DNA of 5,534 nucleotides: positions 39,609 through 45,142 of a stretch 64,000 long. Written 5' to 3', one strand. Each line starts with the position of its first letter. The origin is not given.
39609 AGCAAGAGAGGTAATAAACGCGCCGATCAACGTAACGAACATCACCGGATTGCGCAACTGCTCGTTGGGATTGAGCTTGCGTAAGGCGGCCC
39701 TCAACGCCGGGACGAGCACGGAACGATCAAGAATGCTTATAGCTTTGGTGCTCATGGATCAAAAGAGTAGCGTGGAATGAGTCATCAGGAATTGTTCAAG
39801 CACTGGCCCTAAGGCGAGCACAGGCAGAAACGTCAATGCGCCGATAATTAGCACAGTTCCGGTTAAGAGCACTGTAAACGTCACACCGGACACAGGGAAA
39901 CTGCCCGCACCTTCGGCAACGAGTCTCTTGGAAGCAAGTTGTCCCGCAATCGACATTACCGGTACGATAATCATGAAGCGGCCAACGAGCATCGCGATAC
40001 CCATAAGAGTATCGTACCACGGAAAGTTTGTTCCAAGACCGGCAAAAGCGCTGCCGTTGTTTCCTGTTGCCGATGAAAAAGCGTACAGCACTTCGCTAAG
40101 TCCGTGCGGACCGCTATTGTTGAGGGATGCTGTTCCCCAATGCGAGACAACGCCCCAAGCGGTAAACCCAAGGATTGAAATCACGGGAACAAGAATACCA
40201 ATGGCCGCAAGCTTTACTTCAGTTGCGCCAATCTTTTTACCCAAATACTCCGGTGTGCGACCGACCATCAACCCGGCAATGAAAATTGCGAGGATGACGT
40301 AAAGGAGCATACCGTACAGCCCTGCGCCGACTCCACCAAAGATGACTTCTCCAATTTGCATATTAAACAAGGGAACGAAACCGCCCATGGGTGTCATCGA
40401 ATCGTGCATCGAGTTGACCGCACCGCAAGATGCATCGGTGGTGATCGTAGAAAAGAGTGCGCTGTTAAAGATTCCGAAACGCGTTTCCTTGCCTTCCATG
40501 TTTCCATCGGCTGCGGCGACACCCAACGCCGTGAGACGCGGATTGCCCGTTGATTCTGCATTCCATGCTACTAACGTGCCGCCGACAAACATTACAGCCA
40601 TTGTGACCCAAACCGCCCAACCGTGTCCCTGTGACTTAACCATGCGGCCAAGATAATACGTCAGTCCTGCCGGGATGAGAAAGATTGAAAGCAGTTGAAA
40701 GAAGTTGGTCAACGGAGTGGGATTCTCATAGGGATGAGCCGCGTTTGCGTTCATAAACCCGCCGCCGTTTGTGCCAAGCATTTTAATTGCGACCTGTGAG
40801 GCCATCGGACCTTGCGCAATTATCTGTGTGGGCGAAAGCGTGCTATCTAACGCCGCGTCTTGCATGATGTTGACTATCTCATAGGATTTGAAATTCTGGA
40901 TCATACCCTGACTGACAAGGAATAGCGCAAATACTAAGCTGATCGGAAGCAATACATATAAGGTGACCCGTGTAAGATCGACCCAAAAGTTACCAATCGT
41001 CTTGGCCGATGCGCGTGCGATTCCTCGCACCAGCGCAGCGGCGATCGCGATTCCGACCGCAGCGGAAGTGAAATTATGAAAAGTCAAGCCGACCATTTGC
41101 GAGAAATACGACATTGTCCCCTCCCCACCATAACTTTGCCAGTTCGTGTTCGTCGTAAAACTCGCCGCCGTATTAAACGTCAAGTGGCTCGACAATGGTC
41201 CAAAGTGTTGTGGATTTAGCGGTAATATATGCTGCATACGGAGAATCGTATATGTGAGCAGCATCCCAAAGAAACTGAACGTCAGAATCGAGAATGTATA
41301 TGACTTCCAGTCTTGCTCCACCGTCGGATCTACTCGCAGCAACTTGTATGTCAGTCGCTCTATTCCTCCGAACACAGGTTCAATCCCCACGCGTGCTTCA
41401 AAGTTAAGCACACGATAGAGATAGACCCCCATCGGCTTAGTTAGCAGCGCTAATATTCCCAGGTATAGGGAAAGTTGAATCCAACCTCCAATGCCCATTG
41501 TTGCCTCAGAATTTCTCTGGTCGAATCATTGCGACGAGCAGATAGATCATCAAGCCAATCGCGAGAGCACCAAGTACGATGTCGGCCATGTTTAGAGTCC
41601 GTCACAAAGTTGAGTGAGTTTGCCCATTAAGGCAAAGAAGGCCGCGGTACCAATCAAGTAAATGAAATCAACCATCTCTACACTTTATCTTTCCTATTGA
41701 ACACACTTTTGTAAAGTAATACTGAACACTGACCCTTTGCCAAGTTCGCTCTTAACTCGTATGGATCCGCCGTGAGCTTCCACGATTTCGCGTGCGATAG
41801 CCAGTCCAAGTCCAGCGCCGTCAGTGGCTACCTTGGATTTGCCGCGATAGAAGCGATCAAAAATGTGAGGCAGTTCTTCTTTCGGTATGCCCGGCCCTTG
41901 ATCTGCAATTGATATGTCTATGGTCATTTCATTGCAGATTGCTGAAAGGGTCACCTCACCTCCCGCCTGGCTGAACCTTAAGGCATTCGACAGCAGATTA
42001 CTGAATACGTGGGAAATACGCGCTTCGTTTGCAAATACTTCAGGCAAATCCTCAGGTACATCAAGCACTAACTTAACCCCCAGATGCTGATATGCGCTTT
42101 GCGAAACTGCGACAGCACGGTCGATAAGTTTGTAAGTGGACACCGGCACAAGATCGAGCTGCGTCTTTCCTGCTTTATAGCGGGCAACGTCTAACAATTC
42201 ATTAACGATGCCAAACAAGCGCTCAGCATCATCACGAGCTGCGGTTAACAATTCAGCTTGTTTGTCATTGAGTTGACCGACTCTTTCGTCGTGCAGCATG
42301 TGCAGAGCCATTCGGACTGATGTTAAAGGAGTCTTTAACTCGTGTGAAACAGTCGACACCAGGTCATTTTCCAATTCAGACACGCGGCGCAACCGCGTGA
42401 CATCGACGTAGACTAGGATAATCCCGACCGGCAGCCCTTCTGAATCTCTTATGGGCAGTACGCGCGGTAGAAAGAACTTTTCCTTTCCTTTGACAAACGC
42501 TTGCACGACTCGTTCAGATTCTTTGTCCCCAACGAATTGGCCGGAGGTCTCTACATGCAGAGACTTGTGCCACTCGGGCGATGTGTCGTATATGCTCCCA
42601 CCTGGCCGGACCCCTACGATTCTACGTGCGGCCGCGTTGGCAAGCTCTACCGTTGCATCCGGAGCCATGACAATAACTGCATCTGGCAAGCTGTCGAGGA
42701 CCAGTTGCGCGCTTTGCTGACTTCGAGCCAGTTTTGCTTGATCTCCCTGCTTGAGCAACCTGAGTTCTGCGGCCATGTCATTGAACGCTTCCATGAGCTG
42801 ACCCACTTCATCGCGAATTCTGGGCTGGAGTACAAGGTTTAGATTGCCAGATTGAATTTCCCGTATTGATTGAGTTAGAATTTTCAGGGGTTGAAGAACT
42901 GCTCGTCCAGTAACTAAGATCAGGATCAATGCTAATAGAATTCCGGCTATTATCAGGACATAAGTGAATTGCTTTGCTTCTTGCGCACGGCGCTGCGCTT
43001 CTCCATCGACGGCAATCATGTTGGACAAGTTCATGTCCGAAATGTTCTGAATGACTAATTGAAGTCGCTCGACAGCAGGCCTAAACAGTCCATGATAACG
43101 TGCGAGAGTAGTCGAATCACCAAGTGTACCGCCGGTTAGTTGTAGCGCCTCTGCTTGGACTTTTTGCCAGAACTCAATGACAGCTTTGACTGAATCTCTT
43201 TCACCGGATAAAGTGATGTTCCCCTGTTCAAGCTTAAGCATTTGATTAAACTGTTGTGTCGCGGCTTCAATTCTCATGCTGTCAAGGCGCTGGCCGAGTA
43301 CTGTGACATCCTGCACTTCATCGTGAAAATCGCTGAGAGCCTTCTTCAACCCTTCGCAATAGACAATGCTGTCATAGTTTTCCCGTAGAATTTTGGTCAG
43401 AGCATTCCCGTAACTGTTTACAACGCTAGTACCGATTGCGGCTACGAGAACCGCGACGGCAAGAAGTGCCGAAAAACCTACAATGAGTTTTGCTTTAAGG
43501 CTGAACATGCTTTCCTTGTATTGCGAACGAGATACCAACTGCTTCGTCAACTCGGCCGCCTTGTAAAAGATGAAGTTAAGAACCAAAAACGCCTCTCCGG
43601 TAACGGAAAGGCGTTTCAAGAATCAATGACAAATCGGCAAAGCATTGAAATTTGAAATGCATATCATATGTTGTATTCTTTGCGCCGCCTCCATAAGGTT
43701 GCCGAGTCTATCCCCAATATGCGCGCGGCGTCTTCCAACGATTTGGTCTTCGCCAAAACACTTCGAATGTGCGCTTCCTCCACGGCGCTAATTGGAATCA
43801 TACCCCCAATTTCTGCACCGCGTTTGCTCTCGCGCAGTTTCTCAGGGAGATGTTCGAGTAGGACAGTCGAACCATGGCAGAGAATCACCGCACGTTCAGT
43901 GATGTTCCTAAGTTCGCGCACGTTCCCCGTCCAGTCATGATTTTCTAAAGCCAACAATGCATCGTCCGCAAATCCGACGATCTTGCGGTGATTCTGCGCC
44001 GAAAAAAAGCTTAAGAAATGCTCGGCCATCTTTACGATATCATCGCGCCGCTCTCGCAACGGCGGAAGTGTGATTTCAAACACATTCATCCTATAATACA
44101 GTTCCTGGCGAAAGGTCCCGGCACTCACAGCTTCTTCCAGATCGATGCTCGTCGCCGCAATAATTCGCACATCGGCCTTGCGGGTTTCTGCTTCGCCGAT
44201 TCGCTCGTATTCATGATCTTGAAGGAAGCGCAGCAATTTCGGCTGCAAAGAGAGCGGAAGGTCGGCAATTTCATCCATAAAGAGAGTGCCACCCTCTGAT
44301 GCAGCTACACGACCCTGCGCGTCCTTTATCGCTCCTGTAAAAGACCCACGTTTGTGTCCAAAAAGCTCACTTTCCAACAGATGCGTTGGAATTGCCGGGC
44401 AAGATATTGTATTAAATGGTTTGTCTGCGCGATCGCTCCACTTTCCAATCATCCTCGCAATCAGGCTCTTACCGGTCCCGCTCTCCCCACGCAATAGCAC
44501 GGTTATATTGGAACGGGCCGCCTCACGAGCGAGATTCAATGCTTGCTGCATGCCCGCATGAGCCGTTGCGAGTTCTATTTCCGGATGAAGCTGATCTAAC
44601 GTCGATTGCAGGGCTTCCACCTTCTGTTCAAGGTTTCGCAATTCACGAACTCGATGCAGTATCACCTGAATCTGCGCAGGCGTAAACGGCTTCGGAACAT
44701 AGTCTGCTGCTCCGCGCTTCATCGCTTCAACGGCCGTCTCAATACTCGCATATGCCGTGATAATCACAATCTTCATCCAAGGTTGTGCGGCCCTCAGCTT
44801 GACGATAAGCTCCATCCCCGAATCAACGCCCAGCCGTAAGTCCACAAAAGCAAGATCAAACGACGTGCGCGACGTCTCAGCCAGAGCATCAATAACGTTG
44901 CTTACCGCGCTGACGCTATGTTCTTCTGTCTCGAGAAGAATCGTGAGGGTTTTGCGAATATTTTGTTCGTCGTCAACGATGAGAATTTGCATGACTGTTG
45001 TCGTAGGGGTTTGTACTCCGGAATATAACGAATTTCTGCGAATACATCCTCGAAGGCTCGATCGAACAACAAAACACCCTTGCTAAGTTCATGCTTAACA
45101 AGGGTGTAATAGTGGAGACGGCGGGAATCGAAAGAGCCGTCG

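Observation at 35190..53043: Tandem island array delimited by three copies of a tmRNA-like 3' end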

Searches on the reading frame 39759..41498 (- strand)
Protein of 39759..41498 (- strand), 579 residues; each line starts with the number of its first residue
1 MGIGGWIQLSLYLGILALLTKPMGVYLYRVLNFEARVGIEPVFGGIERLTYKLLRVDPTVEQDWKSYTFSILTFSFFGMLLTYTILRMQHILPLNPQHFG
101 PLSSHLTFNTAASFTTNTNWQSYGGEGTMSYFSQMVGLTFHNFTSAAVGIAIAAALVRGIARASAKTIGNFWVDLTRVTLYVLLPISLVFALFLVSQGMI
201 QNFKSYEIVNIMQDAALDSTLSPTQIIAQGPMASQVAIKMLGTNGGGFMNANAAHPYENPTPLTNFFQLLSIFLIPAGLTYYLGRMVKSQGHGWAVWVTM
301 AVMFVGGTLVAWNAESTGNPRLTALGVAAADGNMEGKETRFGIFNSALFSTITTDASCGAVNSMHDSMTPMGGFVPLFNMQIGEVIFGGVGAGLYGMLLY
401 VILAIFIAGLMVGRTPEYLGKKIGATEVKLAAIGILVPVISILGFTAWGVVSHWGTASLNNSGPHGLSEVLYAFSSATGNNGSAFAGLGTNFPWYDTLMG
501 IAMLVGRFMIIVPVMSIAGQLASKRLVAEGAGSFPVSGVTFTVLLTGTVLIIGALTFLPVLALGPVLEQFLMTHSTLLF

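Call 9: search_protein_families(library=pfam, proteins=[window:39759-41498:-])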
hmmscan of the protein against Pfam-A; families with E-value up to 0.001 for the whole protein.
window:39759-41498:- (579 aa): 1 family
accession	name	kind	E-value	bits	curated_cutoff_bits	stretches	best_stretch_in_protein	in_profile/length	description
PF03814.21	KdpA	-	5.2e-228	758.1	22.6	1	11-570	2-548/548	Potassium-transporting ATPase A subunit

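Call 14: find_encoding_contigs(protein=window:39759-41498:-, flank=10000, max_places=6)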
Protein window:39759-41498:- (579 aa): 1 contig read that carries it; 1 place shown.
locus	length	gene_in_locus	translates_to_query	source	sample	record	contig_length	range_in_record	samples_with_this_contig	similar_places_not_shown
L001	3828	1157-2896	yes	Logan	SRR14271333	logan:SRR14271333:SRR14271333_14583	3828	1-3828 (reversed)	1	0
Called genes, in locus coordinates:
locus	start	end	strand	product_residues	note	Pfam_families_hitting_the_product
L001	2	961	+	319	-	?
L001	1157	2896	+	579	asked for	PF03814:KdpA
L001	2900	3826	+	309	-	?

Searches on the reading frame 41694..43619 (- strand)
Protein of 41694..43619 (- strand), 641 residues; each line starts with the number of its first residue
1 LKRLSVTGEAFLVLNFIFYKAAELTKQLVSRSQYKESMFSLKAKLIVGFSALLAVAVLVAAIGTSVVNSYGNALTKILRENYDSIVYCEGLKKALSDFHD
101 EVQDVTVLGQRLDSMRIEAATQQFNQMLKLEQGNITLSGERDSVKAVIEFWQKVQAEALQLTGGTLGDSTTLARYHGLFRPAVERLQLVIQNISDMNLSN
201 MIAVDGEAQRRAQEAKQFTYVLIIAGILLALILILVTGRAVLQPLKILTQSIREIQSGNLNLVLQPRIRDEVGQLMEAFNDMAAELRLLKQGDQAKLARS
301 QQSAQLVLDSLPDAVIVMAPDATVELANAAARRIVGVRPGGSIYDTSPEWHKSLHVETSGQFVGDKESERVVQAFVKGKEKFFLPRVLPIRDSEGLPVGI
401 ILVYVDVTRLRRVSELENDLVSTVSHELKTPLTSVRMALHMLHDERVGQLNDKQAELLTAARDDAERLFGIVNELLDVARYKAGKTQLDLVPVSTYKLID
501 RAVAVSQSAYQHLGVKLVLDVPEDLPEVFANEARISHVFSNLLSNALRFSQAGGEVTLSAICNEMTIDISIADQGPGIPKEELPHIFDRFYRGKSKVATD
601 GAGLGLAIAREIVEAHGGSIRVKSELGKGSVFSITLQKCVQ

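Call 9: search_protein_families(library=pfam, proteins=[window:41694-43619:-])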
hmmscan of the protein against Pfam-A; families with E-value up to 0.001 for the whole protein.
window:41694-43619:- (641 aa): 5 families
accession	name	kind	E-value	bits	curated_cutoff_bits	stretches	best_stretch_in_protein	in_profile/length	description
PF02518.31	HATPase_c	-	2.5e-30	105.6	26.4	1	531-637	2-108/111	Histidine kinase-, DNA gyrase B-, and HSP90-like ATPase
PF00512.31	HisKA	-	3.5e-17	62.6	26.9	1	418-484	3-66/66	His Kinase A (phospho-acceptor) domain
PF00672.30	HAMP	-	4.2e-11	43.4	25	1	237-287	2-52/53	HAMP domain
PF08448.16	PAS_4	-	2.2e-09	37.9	23.1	1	308-412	1-110/110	PAS fold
PF13188.13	PAS_8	-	5.9e-05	23.3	21.8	0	306-344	5-44/65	PAS domain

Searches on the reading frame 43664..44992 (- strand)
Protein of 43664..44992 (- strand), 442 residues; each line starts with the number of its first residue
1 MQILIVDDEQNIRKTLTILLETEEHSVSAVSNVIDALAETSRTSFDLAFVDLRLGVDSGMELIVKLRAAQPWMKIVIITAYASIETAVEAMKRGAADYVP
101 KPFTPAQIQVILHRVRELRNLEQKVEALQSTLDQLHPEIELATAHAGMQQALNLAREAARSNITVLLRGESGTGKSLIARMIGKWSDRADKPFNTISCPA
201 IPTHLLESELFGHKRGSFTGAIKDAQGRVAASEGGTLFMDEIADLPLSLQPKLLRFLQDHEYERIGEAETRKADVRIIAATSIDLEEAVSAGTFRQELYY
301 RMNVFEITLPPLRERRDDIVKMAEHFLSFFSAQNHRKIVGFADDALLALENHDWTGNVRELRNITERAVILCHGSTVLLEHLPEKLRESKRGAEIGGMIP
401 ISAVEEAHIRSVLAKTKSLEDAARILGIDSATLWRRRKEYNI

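Call 9: search_protein_families(library=pfam, proteins=[window:43664-44992:-])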
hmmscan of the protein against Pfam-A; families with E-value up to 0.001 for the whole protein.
window:43664-44992:- (442 aa): 7 families
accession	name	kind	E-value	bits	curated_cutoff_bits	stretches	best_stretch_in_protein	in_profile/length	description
PF00158.32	Sigma54_activat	-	2.3e-63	213.3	20.2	1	144-307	4-167/168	Sigma-54 interaction domain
PF00072.30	Response_reg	-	6.6e-26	91.1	30.2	1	3-110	1-108/111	Response regulator receiver domain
PF25601.1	AAA_lid_14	-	1.3e-25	89.4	27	1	313-392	1-80/87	AAA+ ATPase lid domain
PF14532.12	Sigma54_activ_2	-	1.6e-18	67.7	25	1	157-312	16-138/138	Sigma-54 interaction domain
PF07728.20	AAA_5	-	4.8e-07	30.3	22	1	165-281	2-121/139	AAA domain (dynein-related subfamily)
PF02954.25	HTH_8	-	3.3e-06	27.2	22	1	403-440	4-42/42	Bacterial regulatory protein, Fis family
PF00004.35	AAA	-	7.9e-06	26.8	21.2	1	165-283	1-110/131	ATPase family associated with various cellular activities (AAA)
